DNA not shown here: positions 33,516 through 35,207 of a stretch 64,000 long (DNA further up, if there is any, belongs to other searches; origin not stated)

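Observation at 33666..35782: Pyrrolysine-free MtmB homologue (Gln202, CAG in place of UAG) in an operon with a corrinoid protein: methyltransferase system of unknown substrate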

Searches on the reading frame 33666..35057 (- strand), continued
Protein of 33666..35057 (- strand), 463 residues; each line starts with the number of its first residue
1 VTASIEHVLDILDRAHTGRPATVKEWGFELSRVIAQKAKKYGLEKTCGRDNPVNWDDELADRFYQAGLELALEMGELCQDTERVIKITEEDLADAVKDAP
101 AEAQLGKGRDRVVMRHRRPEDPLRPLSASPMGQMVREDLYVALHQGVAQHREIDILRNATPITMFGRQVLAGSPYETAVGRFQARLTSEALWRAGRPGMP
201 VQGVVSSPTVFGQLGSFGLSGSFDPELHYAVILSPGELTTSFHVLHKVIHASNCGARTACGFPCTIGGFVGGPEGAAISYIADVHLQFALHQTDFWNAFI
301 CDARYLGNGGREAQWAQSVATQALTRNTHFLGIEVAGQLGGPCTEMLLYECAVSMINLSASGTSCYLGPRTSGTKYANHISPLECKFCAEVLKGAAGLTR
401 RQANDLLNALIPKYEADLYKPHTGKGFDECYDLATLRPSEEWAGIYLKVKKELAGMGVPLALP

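Call 22: find_encoding_contigs(protein=P0051, flank=10000, max_places=2)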
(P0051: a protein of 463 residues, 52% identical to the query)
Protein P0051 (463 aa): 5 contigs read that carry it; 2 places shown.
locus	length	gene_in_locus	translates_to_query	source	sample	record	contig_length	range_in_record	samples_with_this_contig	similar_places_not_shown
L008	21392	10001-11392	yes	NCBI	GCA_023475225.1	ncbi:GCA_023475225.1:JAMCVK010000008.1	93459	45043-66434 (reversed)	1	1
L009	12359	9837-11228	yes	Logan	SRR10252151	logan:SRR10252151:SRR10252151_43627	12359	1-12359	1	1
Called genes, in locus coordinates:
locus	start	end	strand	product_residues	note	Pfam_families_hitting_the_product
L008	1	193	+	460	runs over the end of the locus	PF01547:SBP_bac_1, PF13416:SBP_bac_8, PF13531:SBP_bac_11 (faint)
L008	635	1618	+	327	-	PF01384:PHO4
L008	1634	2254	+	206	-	PF01865:PhoU_div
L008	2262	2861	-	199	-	PF02632:BioY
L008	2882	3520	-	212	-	PF02511:Thy1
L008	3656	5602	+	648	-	-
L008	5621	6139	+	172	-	-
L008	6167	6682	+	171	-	-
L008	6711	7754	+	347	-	PF13421:Band_7_1, PF01145:Band_7, PF17032:Zn_ribbon_15 (faint), PF13248:Zn_ribbon_3 (faint), PF18912:DZR_2 (faint), PF12773:DZR, PF13240:Zn_Ribbon_1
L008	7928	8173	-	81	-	PF00037:Fer4 (weak), PF12797:Fer4_2 (faint), PF12837:Fer4_6 (faint), PF13237:Fer4_10 (faint), PF14843:GF_recep_IV (weak), PF12838:Fer4_7, PF13187:Fer4_9 (weak)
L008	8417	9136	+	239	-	PF04199:Cyclase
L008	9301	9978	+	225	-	PF02607:B12-binding_2, PF02310:B12-binding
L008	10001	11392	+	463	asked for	PF05369:MtmB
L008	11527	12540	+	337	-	PF13379:NMT1_2, PF09084:NMT1, PF12974:Phosphonate-bd (weak)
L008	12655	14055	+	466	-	PF22039:HUTI_composite_bact, PF01979:Amidohydro_1, PF07969:Amidohydro_3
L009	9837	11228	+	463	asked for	PF05369:MtmB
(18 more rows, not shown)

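Call 23: find_encoding_contigs(protein=P0005, flank=10000, max_places=2)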
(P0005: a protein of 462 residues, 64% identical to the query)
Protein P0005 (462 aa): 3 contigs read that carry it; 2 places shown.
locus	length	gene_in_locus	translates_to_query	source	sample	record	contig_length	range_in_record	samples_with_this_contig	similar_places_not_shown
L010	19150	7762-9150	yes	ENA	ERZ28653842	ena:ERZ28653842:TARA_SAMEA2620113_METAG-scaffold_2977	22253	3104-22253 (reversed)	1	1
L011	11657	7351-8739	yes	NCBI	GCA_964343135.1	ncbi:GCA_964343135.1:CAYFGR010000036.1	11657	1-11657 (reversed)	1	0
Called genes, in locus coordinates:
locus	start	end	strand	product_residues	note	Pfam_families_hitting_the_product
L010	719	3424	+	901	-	PF00690:Cation_ATPase_N, PF00122:E1-E2_ATPase, PF00702:Hydrolase, PF13246:Cation_ATPase, PF08282:Hydrolase_3 (faint), PF00689:Cation_ATPase_C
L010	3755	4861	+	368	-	PF03480:DctP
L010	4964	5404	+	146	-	PF04290:DctQ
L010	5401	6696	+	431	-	PF06808:DctM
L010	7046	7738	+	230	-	PF02607:B12-binding_2, PF02310:B12-binding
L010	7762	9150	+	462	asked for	PF05369:MtmB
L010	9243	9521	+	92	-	-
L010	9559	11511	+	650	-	PF02730:AFOR_N, PF01314:AFOR_C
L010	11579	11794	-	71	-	-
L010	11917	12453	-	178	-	PF14512:TM1586_NiRdase (faint), PF00881:Nitroreductase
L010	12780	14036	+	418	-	PF07690:MFS_1, PF00083:Sugar_tr, PF07690:MFS_1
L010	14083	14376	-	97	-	-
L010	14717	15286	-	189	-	PF02441:Flavoprotein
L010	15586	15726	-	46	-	PF18930:DUF5679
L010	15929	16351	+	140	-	PF01982:CTP-dep_RFKase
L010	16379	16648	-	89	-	-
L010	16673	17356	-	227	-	PF00702:Hydrolase, PF12710:HAD, PF13419:HAD_2, PF13242:Hydrolase_like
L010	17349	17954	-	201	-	PF00156:Pribosyltran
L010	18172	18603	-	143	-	PF00156:Pribosyltran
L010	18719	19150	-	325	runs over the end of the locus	-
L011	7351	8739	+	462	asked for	PF05369:MtmB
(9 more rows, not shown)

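Call 37: search_protein_representatives(protein=window:33666-35057:-)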
Query: 463 residues. Proteins with E-value up to 0.001 (for the whole library): 851; up to 1e-10: 469; up to 1e-30: 179. The best 150 are listed.
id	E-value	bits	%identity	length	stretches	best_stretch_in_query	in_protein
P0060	2.4e-148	511.2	49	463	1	1-461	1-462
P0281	1.7e-122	426.0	46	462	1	8-457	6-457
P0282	1.0e-118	413.5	44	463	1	4-460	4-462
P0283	5.8e-115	401.2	45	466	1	4-459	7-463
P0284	4.0e-112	391.8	42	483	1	5-460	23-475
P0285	5.8e-112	391.3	44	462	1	8-462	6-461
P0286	5.3e-111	388.1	41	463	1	8-460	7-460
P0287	4.3e-104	365.4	42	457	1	4-460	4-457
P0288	4.0e-103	362.1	39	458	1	4-458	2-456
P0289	6.6e-102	358.1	41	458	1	8-460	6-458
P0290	3.1e-100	352.6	40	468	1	3-460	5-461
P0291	4.0e-99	348.9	40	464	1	7-459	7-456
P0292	7.6e-98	344.7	53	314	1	4-297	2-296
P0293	1.4e-94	334.0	38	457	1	8-460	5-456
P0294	1.8e-94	333.6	39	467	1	8-460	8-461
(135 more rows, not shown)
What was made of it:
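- Family size: 851, 469 and 179 cluster representatives at E <= 1e-3, 1e-10 and 1e-30 among 1.84 billion representatives (call 37).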

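Call 50: find_encoding_contigs(protein=P0018, flank=8000, max_places=1)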
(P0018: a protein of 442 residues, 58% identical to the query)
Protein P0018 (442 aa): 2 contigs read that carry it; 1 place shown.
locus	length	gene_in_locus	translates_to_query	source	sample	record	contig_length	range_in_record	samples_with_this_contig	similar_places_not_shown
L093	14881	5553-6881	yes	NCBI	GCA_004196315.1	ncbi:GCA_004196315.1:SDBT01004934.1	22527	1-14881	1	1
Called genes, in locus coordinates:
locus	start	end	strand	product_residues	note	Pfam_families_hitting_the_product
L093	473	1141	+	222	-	PF08348:PAS_6, PF13309:HTH_22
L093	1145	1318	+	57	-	-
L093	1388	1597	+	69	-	-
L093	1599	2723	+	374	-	-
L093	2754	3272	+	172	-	PF04290:DctQ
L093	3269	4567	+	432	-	PF06808:DctM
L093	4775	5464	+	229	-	PF02607:B12-binding_2, PF02310:B12-binding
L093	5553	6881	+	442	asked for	PF05369:MtmB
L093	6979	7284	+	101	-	-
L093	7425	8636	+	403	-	PF03841:SelA (weak), PF01041:DegT_DnrJ_EryC1 (weak), PF00266:Aminotran_5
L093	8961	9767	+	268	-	PF07286:D-Glu_cyclase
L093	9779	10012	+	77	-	PF12838:Fer4_7 (weak), PF13187:Fer4_9 (faint), PF00037:Fer4, PF13237:Fer4_10 (weak), PF14697:Fer4_21 (weak), PF12837:Fer4_6 (weak), PF12838:Fer4_7 (weak)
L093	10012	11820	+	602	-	PF00890:FAD_binding_2, PF01134:GIDA (faint), PF01266:DAO (weak), PF03486:HI0933_like (faint), PF07992:Pyr_redox_2 (weak), PF12831:FAD_oxidored (weak), PF02910:Succ_DH_flav_C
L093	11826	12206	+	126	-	PF13085:Fer2_3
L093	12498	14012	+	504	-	PF01019:G_glu_transpept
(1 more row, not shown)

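Call 51: find_encoding_contigs(protein=P0060, flank=8000, max_places=2)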
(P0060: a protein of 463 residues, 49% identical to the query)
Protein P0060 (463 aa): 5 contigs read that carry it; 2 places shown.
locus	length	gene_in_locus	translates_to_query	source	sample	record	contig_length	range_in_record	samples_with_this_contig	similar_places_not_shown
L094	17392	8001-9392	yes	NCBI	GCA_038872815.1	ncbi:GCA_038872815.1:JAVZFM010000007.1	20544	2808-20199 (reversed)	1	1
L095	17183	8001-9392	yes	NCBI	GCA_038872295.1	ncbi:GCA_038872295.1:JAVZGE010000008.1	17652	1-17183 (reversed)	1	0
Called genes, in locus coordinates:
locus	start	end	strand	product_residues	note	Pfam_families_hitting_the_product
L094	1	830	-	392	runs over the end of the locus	PF01979:Amidohydro_1, PF07969:Amidohydro_3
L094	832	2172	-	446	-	PF01979:Amidohydro_1, PF07969:Amidohydro_3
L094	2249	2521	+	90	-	PF02597:ThiS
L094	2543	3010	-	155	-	PF13187:Fer4_9 (weak), PF13247:Fer4_11, PF12838:Fer4_7 (weak), PF14697:Fer4_21 (weak), PF25160:LdpA_Fe-S-bd (weak), PF12797:Fer4_2 (weak), PF00037:Fer4, PF12837:Fer4_6, +4 more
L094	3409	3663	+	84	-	-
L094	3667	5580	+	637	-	PF02730:AFOR_N, PF01314:AFOR_C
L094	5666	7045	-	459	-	PF01979:Amidohydro_1, PF07969:Amidohydro_3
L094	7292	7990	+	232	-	PF02607:B12-binding_2, PF02310:B12-binding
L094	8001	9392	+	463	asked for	PF05369:MtmB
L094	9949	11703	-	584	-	PF01979:Amidohydro_1, PF07969:Amidohydro_3 (weak), PF13382:Adenine_deam_C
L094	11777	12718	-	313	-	PF02653:BPD_transp_2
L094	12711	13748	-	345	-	PF02653:BPD_transp_2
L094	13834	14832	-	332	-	PF02608:Bmp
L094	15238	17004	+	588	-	PF01979:Amidohydro_1, PF07969:Amidohydro_3 (faint), PF13382:Adenine_deam_C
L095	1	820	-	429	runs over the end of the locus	PF01979:Amidohydro_1, PF07969:Amidohydro_3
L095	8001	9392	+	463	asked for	PF05369:MtmB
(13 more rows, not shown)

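Call 52: find_encoding_contigs(protein=P0083, flank=8000, max_places=1)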
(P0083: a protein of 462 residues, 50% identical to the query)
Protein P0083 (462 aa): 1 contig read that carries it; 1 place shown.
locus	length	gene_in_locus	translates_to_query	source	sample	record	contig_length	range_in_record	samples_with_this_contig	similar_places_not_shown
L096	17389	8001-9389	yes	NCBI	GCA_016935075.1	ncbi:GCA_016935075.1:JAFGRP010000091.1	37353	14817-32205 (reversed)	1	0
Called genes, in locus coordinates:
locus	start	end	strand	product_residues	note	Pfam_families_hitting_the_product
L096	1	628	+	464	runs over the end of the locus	PF01979:Amidohydro_1, PF12890:DHOase (weak), PF07969:Amidohydro_3 (weak)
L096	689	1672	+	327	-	PF02729:OTCace_N, PF00185:OTCace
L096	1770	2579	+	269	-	PF00378:ECH_1, PF16113:ECH_2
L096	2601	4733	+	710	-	PF02629:CoA_binding, PF13380:CoA_binding_2, PF13607:Succ_CoA_lig, PF19045:Ligase_CoA_2 (weak), PF13549:ATP-grasp_5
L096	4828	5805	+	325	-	PF03401:TctC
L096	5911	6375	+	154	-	PF07331:TctB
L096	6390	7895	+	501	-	PF01970:TctA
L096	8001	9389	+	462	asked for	PF05369:MtmB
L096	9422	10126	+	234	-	PF02607:B12-binding_2, PF02310:B12-binding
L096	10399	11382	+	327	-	PF00696:AA_kinase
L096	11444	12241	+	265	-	PF00809:Pterin_bind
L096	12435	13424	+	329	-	PF02729:OTCace_N, PF00185:OTCace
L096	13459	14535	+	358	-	PF02729:OTCace_N, PF00185:OTCace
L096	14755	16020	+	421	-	PF02786:CPSase_L_D2 (weak), PF08442:ATP-grasp_2, PF13549:ATP-grasp_5, PF24948:Citrate_synth_N, PF16114:Citrate_bind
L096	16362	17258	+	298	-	PF02629:CoA_binding, PF13380:CoA_binding_2 (weak), PF00549:Ligase_CoA, PF13607:Succ_CoA_lig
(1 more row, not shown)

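Call 55: find_related_loci(query=A3, collection=metagenome_contigs, flank=10000)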
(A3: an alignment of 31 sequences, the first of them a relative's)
Query A3 (463 aa) in metagenome_contigs; peptide patterns used: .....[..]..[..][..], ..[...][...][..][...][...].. (x = any residue, [..] = any of these).
410 stretches matched a pattern; 95 encode a relative of the query (tblastn E <= 1e-3); the best 80 are kept; 79 distinct loci.
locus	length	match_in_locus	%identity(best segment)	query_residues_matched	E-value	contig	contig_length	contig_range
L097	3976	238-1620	66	1-461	0e+0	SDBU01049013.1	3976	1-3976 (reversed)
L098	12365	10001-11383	66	1-461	0e+0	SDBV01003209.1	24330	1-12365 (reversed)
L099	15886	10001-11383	63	3-463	0e+0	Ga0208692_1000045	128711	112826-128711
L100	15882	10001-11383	63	3-463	0e+0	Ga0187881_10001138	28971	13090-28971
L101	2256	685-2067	60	3-463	0e+0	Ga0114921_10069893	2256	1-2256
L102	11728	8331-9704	59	3-460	0e+0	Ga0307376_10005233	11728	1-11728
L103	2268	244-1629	58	3-463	0e+0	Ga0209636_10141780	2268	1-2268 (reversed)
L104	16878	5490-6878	57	2-463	1e-179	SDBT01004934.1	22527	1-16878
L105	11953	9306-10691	56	1-461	1e-178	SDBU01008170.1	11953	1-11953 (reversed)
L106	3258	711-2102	53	1-463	8e-176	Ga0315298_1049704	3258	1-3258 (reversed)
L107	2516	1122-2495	53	4-460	7e-176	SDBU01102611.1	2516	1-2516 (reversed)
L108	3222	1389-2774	53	3-463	7e-173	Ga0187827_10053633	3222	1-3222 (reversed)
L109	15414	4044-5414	53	4-460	2e-160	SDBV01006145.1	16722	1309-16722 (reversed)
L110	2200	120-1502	52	4-463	2e-172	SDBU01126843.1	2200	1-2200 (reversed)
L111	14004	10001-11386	52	2-463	2e-160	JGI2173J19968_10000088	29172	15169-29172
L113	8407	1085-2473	52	1-463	1e-159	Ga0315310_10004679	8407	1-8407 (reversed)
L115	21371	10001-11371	51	4-460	9e-158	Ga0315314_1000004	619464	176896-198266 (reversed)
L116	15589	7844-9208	51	4-458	2e-157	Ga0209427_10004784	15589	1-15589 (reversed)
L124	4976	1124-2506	51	4-463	4e-147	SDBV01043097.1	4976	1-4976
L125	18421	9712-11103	52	1-463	3e-165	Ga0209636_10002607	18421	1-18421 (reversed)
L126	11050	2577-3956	48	2-460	2e-143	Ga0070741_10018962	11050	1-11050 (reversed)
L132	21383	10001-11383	46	1-460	7e-135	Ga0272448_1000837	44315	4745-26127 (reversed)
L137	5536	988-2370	45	1-460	5e-128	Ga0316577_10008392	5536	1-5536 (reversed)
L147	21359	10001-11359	43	8-460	8e-122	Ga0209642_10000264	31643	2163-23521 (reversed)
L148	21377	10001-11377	41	1-460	8e-122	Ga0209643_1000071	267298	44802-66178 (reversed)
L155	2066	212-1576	42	7-461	6e-125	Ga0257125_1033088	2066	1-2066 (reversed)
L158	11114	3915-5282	40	4-460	1e-116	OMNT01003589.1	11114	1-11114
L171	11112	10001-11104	44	8-375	4e-92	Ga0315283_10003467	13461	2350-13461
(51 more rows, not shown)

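Call 58: search_protein_families(library=pfam, proteins=[L171:5486-6424:+, L132:7138-8226:+, L148:13370-14221:+, L147:2920-3903:+, L158:9220-10404:+, L115:8396-9010:+, L147:13088-14839:+, L147:5721-7118:+, L113:2519-2953:-, L113:3130-4599:+], max_evalue=0.0001)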
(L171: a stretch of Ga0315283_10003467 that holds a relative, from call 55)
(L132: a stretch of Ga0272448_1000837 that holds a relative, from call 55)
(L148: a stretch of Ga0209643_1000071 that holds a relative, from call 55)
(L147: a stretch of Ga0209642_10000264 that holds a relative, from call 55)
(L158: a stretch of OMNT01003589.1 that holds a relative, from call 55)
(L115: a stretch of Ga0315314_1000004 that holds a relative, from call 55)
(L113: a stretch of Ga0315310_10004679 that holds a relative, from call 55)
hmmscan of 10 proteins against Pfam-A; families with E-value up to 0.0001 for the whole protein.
L171:5486-6424:+ (312 aa): 2 families
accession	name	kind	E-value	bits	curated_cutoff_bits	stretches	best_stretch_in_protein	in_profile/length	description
PF00941.27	FAD_binding_5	-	6.4e-47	160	27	1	19-187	4-168/170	FAD binding domain in molybdopterin dehydrogenase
PF03450.22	CO_deh_flav_C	-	7.6e-22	77.8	25.5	1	197-296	2-100/102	CO dehydrogenase flavoprotein C-terminal domain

L132:7138-8226:+ (362 aa): 6 families
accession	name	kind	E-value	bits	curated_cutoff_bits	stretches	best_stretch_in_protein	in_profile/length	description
PF00005.33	ABC_tran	-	1.2e-35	123.5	25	1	19-161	1-136/137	ABC transporter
PF08402.16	TOBE_2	-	4.3e-11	43.2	21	1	280-351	1-76/76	TOBE domain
PF17912.7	OB_MalK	-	5.8e-09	37.1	27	1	235-287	1-53/53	MalK OB fold domain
PF13304.12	AAA_21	-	1.4e-07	32.3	27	0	31-58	1-26/304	AAA domain, putative AbiEii toxin, Type IV TA system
PF02463.25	SMC_N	-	1.9e-05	24.6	40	0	21-205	17-212/220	RecF/RecN/SMC N terminal domain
PF13476.12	AAA_23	-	2.5e-05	25.4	27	1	16-49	7-39/201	AAA domain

L148:13370-14221:+ (283 aa): 2 families
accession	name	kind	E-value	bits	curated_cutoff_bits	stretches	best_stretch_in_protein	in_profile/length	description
PF00809.28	Pterin_bind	-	2.2e-22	80.3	25.5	1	22-245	2-243/244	Pterin binding enzyme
PF03599.22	CdhD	-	3.8e-07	29.6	24.8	1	51-185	66-182/387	CO dehydrogenase/acetyl-CoA synthase delta subunit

L147:2920-3903:+ (327 aa): 1 family
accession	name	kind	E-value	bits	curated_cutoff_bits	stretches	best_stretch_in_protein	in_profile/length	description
PF02653.21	BPD_transp_2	-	1.5e-36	126.4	26.8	1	32-304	3-266/269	Branched-chain amino acid transport system / permease component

L158:9220-10404:+ (394 aa): 1 family
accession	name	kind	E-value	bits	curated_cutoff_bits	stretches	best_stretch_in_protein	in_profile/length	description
PF02608.20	Bmp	-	3.2e-43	148.3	24.1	1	63-354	2-297/301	ABC transporter substrate-binding protein PnrA-like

L115:8396-9010:+ (204 aa): 0 families

L147:13088-14839:+ (583 aa): 4 families
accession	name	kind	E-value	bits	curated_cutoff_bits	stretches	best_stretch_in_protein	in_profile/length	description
PF14574.11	RACo_C_ter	-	3e-66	223.6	27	1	368-574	4-214/261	C-terminal domain of RACo the ASKHA domain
PF17651.6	Raco_middle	-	3.5e-53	180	26.8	1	201-361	1-161/163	RACo middle region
PF17650.6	RACo_linker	-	9.4e-16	57.8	26.2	1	116-193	2-79/86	RACo linker region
PF00111.32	Fer2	-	4e-09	36.7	21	1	17-92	4-76/77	2Fe-2S iron-sulfur cluster binding domain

L147:5721-7118:+ (465 aa): 3 families
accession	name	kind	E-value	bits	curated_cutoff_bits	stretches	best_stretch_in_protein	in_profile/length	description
PF01977.22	UbiD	-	1.5e-64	217.5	23.3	1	104-300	6-205/206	3-octaprenyl-4-hydroxybenzoate carboxy-lyase Rift-related domain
PF20696.2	UbiD_C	-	4.3e-27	95.1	24.2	1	306-426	2-127/127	3-octaprenyl-4-hydroxybenzoate carboxy-lyase C-terminal domain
PF20695.2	UbiD_N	-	1.5e-13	51.1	24.3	1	19-93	6-77/78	3-octaprenyl-4-hydroxybenzoate carboxy-lyase N-terminal domain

L113:2519-2953:- (144 aa): 2 families
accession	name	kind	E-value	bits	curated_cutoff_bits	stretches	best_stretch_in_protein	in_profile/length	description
PF01597.25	GCV_H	-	6.3e-36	123.4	22.2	1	19-128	6-115/122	Glycine cleavage H-protein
PF00364.28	Biotin_lipoyl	-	2.2e-06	27.8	22.1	1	33-88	3-57/73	Biotin-requiring enzyme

L113:3130-4599:+ (489 aa): 2 families
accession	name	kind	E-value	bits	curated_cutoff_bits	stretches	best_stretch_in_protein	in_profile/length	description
PF01565.28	FAD_binding_4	-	4.3e-24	85.2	26.4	1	45-180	2-136/139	FAD binding domain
PF02913.24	FAD-oxidase_C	-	9.8e-06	25.9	21.2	1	373-486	134-246/248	FAD linked oxidases, C-terminal domain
